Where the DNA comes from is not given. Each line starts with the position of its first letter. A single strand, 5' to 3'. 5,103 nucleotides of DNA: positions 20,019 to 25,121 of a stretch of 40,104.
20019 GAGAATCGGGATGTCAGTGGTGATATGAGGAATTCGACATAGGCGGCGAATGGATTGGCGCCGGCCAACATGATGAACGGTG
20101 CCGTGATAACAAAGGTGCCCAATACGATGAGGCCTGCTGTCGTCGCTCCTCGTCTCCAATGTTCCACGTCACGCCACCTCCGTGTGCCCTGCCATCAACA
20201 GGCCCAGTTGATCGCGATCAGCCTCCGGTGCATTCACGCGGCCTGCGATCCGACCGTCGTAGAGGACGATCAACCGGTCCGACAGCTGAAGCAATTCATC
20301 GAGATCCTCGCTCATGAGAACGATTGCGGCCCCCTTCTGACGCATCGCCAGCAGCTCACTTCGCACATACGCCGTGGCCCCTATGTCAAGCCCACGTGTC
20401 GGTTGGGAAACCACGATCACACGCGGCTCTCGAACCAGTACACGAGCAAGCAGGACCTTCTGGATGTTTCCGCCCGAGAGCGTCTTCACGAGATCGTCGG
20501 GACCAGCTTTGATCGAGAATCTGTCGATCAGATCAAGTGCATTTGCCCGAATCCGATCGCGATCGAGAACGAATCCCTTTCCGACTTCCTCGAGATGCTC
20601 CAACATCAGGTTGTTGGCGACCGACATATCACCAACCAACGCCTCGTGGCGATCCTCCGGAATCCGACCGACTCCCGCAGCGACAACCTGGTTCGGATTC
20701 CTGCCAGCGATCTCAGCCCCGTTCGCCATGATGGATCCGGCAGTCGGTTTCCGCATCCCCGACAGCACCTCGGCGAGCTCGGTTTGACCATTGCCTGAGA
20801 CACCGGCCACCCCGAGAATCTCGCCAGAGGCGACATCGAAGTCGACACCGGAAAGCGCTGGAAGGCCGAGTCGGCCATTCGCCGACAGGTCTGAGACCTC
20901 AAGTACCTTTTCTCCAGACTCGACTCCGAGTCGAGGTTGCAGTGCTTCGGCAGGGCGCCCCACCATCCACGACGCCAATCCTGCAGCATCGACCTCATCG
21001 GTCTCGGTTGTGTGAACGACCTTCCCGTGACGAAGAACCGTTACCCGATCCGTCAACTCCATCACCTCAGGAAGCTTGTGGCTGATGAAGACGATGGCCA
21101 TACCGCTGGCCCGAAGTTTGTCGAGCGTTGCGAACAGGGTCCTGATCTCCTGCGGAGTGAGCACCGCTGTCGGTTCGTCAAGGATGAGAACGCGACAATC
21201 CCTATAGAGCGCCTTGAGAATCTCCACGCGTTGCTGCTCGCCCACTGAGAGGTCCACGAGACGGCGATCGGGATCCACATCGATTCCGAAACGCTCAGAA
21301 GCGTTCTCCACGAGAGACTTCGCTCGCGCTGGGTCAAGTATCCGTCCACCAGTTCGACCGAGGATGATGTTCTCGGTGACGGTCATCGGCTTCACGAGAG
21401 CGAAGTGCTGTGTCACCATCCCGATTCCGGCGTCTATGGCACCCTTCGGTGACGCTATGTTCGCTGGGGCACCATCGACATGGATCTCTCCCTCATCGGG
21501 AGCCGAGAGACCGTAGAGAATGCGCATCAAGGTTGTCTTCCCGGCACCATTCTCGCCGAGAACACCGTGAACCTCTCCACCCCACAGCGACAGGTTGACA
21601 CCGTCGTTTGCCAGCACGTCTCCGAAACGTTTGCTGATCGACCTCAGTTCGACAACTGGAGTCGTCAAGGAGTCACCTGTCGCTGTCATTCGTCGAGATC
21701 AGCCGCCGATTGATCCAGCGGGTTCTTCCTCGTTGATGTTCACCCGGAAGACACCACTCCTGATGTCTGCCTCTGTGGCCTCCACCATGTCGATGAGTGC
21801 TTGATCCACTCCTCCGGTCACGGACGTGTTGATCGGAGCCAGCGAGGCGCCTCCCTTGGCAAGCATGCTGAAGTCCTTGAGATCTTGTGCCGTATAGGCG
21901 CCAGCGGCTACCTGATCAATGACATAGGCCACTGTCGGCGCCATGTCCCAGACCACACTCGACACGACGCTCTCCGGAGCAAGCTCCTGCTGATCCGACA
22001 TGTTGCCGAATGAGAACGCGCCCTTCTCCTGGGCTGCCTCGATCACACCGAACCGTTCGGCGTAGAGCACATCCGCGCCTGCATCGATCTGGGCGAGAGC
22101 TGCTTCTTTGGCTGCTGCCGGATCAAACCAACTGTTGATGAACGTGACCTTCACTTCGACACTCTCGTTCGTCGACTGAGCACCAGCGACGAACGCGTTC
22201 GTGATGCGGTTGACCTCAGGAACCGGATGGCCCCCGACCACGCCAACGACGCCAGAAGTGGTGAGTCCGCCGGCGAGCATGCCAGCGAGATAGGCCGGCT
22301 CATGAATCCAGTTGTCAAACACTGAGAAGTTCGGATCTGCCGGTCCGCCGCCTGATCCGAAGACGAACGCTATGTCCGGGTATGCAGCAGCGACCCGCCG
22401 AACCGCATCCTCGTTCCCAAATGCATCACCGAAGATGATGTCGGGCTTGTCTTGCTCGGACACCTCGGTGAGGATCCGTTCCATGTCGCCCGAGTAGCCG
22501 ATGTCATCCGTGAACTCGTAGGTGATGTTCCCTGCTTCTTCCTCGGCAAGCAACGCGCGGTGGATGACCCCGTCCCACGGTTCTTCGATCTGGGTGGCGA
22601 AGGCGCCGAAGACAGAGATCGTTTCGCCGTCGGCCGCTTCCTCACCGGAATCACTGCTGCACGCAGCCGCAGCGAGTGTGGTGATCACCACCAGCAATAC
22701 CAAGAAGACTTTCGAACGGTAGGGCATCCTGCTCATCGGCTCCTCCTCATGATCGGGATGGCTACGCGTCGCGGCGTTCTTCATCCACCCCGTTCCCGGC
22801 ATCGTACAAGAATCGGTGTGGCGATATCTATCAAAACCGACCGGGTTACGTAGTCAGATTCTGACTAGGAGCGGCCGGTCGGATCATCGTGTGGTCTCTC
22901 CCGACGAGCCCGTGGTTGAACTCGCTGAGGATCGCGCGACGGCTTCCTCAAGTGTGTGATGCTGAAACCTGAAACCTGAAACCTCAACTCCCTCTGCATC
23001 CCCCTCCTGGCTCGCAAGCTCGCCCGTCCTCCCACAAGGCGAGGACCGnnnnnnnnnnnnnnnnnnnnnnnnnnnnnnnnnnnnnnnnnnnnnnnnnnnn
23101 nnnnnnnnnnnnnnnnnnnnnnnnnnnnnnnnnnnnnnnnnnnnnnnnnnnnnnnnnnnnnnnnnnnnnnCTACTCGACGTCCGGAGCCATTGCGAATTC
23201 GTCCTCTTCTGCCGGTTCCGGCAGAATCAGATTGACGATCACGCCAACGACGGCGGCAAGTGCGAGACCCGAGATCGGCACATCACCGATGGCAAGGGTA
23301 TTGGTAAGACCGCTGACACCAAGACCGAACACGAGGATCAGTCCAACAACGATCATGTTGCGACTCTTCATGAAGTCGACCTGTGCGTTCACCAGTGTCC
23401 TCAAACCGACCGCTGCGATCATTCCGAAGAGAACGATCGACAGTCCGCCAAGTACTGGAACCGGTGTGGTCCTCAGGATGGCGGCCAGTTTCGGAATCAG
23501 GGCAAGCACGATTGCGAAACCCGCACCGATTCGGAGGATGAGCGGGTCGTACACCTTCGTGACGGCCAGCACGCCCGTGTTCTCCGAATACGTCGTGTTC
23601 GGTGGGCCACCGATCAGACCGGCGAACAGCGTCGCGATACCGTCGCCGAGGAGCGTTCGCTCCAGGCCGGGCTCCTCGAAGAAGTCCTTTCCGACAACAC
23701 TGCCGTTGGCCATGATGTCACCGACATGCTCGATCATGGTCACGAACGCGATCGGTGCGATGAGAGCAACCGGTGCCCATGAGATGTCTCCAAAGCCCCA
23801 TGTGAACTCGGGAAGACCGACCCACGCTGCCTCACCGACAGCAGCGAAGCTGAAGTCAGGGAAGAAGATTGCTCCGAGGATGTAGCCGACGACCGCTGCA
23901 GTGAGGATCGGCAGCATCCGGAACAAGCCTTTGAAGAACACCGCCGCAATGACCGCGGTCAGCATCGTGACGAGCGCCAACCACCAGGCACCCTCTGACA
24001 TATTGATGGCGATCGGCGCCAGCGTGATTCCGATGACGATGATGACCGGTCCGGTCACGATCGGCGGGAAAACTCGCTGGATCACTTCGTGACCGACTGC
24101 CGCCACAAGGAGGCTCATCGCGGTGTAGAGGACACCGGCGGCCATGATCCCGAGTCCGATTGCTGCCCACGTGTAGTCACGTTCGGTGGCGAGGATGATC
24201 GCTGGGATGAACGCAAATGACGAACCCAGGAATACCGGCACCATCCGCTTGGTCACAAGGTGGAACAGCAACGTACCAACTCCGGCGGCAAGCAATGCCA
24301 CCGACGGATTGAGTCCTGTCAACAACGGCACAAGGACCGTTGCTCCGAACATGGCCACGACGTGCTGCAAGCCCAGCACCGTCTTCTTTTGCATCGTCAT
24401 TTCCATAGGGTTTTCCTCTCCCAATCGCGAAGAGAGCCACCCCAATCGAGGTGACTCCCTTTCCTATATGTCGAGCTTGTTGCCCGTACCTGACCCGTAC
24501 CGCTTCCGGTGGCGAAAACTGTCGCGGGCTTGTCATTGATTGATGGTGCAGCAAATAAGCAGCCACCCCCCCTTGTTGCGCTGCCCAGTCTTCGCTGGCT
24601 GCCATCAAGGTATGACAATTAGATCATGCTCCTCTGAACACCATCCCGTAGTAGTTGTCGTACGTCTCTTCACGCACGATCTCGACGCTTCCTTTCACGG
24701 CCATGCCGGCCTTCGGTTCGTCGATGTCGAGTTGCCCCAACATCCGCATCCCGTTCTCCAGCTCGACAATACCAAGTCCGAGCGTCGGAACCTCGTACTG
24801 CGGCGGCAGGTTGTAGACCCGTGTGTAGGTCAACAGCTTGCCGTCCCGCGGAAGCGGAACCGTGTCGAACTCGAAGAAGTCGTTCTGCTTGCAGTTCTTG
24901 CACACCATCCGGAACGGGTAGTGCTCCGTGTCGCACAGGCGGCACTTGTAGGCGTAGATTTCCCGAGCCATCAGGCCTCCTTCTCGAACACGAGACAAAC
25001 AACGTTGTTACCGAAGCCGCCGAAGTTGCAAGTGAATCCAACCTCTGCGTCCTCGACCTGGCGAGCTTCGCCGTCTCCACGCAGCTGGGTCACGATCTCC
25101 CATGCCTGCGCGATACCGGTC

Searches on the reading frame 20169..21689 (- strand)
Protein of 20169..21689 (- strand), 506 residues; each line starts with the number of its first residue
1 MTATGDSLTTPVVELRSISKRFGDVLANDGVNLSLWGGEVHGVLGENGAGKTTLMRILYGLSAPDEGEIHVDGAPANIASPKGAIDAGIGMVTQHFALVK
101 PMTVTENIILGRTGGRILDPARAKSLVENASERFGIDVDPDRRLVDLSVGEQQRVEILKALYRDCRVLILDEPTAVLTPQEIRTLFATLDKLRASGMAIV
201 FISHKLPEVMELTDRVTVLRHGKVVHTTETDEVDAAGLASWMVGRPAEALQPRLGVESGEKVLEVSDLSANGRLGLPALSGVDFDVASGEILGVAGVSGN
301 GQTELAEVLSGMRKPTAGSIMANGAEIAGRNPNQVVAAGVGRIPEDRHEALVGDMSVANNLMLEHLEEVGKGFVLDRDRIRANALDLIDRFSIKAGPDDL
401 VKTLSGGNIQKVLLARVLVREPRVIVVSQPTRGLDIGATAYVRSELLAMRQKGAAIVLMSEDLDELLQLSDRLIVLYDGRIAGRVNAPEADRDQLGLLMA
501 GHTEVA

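Call 5: search_protein_families(library=pfam, proteins=[window:20169-21689:-])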
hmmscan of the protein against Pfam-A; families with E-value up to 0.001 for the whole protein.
window:20169-21689:- (506 aa): 2 families
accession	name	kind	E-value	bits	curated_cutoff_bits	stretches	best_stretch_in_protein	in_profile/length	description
PF00005.33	ABC_tran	-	7.3e-53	179.3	25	2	30-175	3-137/137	ABC transporter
PF13304.12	AAA_21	-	1.4e-07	32.3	27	0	41-62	2-23/304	AAA domain, putative AbiEii toxin, Type IV TA system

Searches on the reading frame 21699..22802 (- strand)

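Call 5: search_protein_families(library=pfam, proteins=[window:21699-22802:-])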
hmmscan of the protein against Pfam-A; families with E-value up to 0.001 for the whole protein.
window:21699-22802:- (367 aa): 1 family
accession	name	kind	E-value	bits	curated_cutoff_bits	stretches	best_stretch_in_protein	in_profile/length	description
PF02608.20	Bmp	-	2.2e-34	119.3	24.1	1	92-302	33-249/301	ABC transporter substrate-binding protein PnrA-like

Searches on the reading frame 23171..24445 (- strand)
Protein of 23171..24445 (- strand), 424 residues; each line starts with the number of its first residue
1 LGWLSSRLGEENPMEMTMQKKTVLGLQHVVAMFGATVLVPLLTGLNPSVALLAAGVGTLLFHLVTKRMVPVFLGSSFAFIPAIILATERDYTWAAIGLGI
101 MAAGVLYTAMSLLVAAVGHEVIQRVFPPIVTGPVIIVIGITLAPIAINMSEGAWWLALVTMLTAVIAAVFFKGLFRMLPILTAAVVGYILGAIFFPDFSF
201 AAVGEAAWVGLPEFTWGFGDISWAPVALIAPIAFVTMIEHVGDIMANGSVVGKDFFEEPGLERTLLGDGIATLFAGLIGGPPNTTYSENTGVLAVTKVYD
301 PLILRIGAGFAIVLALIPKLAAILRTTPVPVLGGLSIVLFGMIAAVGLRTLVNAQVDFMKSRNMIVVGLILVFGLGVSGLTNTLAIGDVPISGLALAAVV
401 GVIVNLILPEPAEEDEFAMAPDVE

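Call 5: search_protein_families(library=pfam, proteins=[window:23171-24445:-])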
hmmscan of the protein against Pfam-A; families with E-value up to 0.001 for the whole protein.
window:23171-24445:- (424 aa): 1 family
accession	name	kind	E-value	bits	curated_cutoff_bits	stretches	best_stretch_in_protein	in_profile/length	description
PF00860.26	Xan_ur_permease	-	1.1e-86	291.4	27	1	21-379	3-385/389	Permease family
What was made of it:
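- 23171..24445 (-): NCS2 xanthine/uracil permease, same direction, after a gap of about 180 nt. PF00860, E 1e-86 (call 5).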

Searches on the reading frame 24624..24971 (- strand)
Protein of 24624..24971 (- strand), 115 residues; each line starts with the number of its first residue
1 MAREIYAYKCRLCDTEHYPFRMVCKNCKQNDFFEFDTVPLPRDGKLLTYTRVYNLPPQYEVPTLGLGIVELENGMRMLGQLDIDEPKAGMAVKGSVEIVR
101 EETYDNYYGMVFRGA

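Call 40: search_protein_families(library=pfam, proteins=[window:24624-24971:-], max_evalue=0.01)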
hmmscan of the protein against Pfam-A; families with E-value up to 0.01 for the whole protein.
window:24624-24971:- (115 aa): 2 families
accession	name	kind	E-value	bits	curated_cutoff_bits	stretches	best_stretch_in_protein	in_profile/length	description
PF01796.24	OB_ChsH2_C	-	3.6e-08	33.7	27.1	1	38-93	2-61/65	ChsH2, C-terminal OB-fold domain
PF12172.15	zf-ChsH2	-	0.0077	16.5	23.2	0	4-27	8-31/37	ChsH2, rubredoxin-like zinc ribbon domain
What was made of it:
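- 24624..24971 (-): DUF35 / ChsH2-type zinc-ribbon + OB-fold protein, 115 aa. TGATG overlap with the thiolase-like gene. PF01796, E 3.6e-8 (call 40).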
